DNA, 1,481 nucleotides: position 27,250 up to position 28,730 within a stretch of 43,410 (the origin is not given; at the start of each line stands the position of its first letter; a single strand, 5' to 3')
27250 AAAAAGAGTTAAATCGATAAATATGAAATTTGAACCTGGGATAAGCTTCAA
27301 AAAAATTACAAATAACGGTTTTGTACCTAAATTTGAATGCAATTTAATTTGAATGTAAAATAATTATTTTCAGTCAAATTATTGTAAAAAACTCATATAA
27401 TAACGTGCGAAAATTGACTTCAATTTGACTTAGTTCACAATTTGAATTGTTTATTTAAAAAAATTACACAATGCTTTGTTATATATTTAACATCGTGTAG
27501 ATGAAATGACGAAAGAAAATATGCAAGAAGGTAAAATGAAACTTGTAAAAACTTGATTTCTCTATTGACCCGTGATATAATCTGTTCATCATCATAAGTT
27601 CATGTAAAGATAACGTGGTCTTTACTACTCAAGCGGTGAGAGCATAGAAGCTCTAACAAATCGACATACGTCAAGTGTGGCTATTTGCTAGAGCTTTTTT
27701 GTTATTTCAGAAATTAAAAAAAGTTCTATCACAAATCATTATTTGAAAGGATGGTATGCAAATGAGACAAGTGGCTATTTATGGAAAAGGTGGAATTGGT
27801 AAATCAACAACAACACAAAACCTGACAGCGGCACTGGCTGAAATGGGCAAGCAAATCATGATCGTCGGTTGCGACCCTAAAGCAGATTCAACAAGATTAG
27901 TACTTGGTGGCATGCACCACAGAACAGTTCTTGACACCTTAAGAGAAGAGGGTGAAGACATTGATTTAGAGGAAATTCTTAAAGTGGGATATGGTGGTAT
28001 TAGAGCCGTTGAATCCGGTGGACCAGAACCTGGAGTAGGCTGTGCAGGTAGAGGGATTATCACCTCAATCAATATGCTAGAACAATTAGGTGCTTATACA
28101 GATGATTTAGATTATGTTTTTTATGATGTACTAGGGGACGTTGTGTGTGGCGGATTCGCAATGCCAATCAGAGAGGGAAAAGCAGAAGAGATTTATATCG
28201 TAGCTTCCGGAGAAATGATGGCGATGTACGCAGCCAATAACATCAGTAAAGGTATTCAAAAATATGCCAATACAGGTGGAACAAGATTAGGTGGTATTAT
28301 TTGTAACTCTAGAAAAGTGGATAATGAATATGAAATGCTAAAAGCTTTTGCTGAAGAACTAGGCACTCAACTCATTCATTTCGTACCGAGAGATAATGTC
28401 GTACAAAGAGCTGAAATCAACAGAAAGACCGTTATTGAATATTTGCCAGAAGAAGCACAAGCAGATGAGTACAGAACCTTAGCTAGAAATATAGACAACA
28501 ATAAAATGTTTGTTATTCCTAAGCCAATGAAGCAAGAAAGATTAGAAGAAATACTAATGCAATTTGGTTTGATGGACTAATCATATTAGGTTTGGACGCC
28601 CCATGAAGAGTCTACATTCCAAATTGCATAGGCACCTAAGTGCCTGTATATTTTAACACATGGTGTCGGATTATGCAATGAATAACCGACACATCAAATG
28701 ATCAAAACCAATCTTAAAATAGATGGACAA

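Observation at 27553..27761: nifH leader carries an ANTAR-type two-hairpin motif fused to an intrinsic terminator, suggesting antitermination control of the nitrogenase operon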

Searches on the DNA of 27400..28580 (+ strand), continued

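Call 61: search_with_rna_model(model_id=R2, sources=[L002, L003, L004, L009, L010, L011, L012, L013, L014, L015, L016, L017, L018, L019, L020, L021, L022, L023, L024, L025, L026, L027, L028, L029, L030, L031, L032, L033, L034, L035, L036, L037, L038, L039, L040, L041, L042, L043, L044, L045, L046, L047, L048, L049, L050, L051, L052, L053, L054, L055, L056, L057, L058, L059, L060, L061, L062, L063, L064, L065, L066, L067, L068, L069, L070, L071, L072, L073, L074, L075, L076, L077, L078, L079, L080, L081, L082, L083, L084, L085, L086, L087, L088, L089, L090, L091, L092, L093, L094, L095, L096, L097, L098, L099, L100], max_evalue=10)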
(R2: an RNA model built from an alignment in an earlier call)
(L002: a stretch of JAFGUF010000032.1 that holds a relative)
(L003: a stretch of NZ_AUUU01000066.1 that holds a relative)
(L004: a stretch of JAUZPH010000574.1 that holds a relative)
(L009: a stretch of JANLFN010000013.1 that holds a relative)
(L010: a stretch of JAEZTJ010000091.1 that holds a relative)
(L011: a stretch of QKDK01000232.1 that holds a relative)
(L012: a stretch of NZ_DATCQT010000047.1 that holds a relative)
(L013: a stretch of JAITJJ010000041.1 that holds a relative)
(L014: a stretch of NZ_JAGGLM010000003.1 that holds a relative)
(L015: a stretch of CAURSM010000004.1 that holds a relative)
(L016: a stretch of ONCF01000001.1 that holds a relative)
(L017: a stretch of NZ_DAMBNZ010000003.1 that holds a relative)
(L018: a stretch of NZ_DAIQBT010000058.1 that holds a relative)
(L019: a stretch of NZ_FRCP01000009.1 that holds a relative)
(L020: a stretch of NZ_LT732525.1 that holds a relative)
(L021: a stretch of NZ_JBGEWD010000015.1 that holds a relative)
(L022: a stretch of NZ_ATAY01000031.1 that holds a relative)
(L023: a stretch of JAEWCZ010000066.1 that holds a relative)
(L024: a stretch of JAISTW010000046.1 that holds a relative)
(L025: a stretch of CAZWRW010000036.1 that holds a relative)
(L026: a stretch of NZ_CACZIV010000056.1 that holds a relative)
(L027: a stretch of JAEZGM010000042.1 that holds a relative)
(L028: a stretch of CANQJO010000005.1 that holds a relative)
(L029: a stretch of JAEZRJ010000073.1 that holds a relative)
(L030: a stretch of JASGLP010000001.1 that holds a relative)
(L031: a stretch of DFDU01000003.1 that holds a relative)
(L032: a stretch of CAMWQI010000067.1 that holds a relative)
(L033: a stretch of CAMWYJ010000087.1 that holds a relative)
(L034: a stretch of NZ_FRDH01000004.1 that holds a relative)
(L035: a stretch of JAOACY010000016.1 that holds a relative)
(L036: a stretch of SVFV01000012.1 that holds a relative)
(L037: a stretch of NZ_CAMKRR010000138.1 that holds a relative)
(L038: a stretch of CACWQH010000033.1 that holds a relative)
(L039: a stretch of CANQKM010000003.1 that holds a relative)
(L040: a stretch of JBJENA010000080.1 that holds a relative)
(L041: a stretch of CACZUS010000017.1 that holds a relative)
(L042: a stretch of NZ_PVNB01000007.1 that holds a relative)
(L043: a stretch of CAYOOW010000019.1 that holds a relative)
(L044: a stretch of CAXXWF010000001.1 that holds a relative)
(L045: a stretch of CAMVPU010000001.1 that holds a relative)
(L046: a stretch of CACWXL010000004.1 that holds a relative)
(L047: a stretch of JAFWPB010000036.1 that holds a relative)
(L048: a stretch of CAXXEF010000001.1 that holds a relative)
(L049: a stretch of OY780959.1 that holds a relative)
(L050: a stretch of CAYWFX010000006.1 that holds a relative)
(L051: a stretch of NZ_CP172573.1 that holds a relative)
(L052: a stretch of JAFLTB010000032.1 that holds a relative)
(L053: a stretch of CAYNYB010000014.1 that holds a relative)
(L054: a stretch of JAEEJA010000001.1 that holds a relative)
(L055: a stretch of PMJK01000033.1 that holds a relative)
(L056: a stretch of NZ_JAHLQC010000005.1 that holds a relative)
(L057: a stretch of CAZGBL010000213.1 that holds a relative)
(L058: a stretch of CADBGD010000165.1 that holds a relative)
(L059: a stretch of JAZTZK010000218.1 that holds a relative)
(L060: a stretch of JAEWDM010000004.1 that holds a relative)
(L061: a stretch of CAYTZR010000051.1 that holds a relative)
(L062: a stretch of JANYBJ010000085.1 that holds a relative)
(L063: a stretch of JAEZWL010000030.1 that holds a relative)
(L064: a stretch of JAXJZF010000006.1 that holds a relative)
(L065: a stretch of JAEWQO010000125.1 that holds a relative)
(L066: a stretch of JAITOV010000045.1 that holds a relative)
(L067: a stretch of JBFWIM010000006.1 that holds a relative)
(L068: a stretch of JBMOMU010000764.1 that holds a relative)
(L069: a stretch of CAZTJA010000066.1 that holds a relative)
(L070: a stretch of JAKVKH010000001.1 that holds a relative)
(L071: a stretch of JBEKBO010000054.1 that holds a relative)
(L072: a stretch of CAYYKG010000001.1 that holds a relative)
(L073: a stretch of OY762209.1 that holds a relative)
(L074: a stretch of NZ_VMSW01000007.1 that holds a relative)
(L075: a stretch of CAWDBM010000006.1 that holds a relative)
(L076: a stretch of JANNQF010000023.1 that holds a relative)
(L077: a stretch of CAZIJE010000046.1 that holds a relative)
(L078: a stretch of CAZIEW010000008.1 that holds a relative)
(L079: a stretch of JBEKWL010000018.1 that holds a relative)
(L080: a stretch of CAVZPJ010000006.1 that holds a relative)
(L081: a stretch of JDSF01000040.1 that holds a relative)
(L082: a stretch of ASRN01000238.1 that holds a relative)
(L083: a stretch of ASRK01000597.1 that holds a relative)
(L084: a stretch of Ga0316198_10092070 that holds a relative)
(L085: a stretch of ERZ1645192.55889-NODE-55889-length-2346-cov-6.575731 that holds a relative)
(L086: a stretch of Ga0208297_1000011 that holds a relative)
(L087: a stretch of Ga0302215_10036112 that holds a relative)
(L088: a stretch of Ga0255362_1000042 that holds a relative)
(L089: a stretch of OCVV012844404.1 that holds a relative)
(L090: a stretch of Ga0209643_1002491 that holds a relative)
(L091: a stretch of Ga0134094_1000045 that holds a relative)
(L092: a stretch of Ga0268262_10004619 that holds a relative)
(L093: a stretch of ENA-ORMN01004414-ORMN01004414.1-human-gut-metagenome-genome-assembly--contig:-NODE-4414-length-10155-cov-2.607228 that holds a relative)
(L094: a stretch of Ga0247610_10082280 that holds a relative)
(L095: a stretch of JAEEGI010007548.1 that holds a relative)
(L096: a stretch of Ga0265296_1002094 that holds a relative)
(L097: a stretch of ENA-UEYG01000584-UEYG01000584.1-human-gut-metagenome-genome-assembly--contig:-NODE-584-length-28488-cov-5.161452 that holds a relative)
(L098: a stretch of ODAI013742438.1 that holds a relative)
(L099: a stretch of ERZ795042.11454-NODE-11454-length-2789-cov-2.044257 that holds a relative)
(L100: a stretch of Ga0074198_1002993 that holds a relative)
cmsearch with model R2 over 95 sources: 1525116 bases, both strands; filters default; matches with E-value up to 10: 31.
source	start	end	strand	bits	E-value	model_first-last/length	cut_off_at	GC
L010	9921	9955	+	30.6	2.8e-05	1-38/38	no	0.46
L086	9933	9966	+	25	0.0012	1-38/38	no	0.44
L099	486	521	+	21.7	0.011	1-38/38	no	0.36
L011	9718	9751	+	19.3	0.056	1-38/38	no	0.32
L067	20354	20392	+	17.9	0.14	1-38/38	no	0.59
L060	6802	6834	+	17.3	0.22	1-38/38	no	0.39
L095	3662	3709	+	17.1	0.25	1-38/38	no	0.25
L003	9748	9798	+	16.3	0.43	1-38/38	no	0.27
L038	351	384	+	16.2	0.45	1-38/38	no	0.32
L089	12658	12698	-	15.9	0.55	1-38/38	no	0.27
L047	4639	4680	-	15.3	0.81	1-38/38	no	0.43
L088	8636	8688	+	14.8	1.2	1-38/38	no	0.36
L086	5770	5806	+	14.3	1.6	1-38/38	no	0.19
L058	3070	3106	-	14.3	1.7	1-38/38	no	0.41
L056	9768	9804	+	14.1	1.9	1-38/38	no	0.38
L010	8599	8632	+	13.6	2.7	1-38/38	no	0.44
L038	10013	10048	+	13.5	2.8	1-38/38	no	0.36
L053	17450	17509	-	13.5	2.8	1-38/38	no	0.32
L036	1488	1523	-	13.2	3.4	1-38/38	no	0.36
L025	9205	9239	+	13.2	3.5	1-38/38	no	0.31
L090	827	855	+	13.1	3.6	1-38/38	no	0.38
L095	3944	3988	+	13.1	3.7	1-38/38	no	0.29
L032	348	384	-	13.1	3.8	1-38/38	no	0.46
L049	6574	6614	+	12.9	4.2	1-38/38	no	0.29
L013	3565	3608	+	12.9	4.3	1-38/38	no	0.39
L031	13503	13539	+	12.6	5.1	1-38/38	no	0.41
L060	7486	7528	+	12.3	6.4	1-38/38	no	0.35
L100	1886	1913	+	12.1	7.3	1-38/38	no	0.43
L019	3358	3394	+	12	7.7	1-38/38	no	0.35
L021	13456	13492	+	11.8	8.9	1-38/38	no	0.46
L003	9823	9866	+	11.8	9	1-38/38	no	0.2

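Call 62: search_with_rna_model(model_id=R2, sources=[L003, L056, L025, L060, L011, L064, L065, L002, L081, L082], max_evalue=3, show_alignments=10)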
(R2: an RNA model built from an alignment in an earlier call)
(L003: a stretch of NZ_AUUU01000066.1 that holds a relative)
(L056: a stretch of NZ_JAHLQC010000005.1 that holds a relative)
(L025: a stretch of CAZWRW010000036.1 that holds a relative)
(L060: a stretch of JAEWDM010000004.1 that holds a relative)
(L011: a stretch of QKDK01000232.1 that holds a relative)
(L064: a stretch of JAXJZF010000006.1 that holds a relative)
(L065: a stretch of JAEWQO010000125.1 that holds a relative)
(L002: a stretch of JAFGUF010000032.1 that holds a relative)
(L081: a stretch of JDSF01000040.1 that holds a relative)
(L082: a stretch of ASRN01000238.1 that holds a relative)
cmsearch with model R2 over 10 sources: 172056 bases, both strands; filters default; matches with E-value up to 3: 13.
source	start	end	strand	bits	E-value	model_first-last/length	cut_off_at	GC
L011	9718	9751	+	19.3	0.0063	1-38/38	no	0.32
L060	6802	6834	+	17.3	0.025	1-38/38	no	0.39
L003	9748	9798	+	16.3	0.048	1-38/38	no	0.27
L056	9768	9804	+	14.1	0.21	1-38/38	no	0.38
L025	9205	9239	+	13.2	0.39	1-38/38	no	0.31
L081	734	770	+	12.8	0.51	1-38/38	no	0.51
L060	7486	7528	+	12.3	0.73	1-38/38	no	0.35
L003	9823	9866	+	11.8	1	1-38/38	no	0.2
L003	963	1004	+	11.6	1.1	1-38/38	no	0.33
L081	9761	9800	+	11.4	1.3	1-38/38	no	0.4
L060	6933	6962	-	10.6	2.2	1-38/38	no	0.37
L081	3920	3961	-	10.6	2.3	1-38/38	no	0.38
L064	8176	8213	+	10.5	2.3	1-38/38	no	0.55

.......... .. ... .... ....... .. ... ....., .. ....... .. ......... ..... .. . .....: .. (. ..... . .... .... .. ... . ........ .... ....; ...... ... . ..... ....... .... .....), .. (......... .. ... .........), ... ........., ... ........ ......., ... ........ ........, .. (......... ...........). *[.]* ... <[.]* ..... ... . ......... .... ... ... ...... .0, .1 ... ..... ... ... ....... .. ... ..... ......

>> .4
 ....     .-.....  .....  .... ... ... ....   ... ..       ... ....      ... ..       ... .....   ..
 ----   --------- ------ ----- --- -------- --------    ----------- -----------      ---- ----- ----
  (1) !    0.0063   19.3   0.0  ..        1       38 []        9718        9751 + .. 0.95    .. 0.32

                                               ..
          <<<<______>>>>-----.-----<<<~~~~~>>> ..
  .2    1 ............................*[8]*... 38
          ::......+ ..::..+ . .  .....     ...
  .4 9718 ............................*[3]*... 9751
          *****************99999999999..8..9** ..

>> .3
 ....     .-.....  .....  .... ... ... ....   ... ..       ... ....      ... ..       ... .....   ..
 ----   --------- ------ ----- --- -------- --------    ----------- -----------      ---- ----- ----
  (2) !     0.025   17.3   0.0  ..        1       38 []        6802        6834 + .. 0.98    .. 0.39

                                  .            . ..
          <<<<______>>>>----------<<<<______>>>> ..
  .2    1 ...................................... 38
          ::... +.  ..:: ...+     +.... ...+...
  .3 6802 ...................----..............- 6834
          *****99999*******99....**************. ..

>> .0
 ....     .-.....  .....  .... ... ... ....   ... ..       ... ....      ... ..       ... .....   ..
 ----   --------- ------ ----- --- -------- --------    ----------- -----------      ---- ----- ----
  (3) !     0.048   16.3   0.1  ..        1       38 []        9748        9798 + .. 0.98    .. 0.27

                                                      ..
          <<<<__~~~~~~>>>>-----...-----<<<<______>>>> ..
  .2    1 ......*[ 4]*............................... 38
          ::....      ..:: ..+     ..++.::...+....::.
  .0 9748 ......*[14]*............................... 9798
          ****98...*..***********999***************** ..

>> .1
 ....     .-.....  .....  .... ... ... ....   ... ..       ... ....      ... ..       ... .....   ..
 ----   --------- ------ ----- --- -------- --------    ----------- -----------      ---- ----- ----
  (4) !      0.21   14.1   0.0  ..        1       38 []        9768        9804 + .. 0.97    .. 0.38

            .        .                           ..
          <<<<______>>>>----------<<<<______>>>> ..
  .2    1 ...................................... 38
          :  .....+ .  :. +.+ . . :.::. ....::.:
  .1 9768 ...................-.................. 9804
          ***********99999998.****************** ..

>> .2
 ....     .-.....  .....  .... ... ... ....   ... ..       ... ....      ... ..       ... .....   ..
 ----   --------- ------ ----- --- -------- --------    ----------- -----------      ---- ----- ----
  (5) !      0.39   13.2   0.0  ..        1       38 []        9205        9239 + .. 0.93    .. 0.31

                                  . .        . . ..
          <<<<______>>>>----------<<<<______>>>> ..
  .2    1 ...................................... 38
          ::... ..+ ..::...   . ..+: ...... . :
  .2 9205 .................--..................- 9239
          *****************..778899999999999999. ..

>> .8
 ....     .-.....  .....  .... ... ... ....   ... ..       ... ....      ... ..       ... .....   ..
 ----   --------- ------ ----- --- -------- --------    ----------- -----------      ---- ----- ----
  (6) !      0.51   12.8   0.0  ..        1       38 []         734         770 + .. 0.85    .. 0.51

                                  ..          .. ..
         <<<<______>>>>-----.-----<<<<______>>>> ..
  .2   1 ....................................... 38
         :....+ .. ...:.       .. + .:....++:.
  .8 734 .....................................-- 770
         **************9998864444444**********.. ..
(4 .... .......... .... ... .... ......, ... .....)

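Call 89: search_with_rna_model(model_id=R2, sources=[L163, L164, L166, L167, L169, L170, L171, L172, L175], max_evalue=5, show_alignments=4)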
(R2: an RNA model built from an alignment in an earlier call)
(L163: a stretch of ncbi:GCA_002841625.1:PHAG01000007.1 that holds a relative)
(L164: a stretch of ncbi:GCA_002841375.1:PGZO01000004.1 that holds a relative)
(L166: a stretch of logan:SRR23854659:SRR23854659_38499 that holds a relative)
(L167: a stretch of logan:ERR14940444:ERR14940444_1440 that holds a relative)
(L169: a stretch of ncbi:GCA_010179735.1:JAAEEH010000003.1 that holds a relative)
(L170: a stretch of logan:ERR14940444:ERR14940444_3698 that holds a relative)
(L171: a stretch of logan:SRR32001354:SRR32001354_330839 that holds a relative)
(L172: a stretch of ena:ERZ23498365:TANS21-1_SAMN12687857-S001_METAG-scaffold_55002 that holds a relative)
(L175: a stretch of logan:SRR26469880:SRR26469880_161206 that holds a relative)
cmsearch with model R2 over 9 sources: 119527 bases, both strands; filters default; matches with E-value up to 5: 12.
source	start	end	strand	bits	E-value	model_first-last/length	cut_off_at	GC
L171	650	690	+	21.4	0.0011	1-38/38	no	0.46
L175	121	161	+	14.6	0.11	1-38/38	no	0.49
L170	12623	12657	-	13.8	0.18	1-38/38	no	0.29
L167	11751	11791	+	12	0.59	1-38/38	no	0.34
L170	2457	2489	+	11.2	1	1-38/38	no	0.3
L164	9925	9957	+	10.9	1.3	1-38/38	no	0.27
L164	15857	15890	+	10.9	1.3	1-38/38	no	0.26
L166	6843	6880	+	10.4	1.7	1-38/38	no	0.39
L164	9804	9848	+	10.1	2.2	1-38/38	no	0.42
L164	2698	2735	+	9.7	2.9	1-38/38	no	0.34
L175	175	205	+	9.1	4.2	1-38/38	no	0.35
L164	7673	7715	-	9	4.4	1-38/38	no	0.3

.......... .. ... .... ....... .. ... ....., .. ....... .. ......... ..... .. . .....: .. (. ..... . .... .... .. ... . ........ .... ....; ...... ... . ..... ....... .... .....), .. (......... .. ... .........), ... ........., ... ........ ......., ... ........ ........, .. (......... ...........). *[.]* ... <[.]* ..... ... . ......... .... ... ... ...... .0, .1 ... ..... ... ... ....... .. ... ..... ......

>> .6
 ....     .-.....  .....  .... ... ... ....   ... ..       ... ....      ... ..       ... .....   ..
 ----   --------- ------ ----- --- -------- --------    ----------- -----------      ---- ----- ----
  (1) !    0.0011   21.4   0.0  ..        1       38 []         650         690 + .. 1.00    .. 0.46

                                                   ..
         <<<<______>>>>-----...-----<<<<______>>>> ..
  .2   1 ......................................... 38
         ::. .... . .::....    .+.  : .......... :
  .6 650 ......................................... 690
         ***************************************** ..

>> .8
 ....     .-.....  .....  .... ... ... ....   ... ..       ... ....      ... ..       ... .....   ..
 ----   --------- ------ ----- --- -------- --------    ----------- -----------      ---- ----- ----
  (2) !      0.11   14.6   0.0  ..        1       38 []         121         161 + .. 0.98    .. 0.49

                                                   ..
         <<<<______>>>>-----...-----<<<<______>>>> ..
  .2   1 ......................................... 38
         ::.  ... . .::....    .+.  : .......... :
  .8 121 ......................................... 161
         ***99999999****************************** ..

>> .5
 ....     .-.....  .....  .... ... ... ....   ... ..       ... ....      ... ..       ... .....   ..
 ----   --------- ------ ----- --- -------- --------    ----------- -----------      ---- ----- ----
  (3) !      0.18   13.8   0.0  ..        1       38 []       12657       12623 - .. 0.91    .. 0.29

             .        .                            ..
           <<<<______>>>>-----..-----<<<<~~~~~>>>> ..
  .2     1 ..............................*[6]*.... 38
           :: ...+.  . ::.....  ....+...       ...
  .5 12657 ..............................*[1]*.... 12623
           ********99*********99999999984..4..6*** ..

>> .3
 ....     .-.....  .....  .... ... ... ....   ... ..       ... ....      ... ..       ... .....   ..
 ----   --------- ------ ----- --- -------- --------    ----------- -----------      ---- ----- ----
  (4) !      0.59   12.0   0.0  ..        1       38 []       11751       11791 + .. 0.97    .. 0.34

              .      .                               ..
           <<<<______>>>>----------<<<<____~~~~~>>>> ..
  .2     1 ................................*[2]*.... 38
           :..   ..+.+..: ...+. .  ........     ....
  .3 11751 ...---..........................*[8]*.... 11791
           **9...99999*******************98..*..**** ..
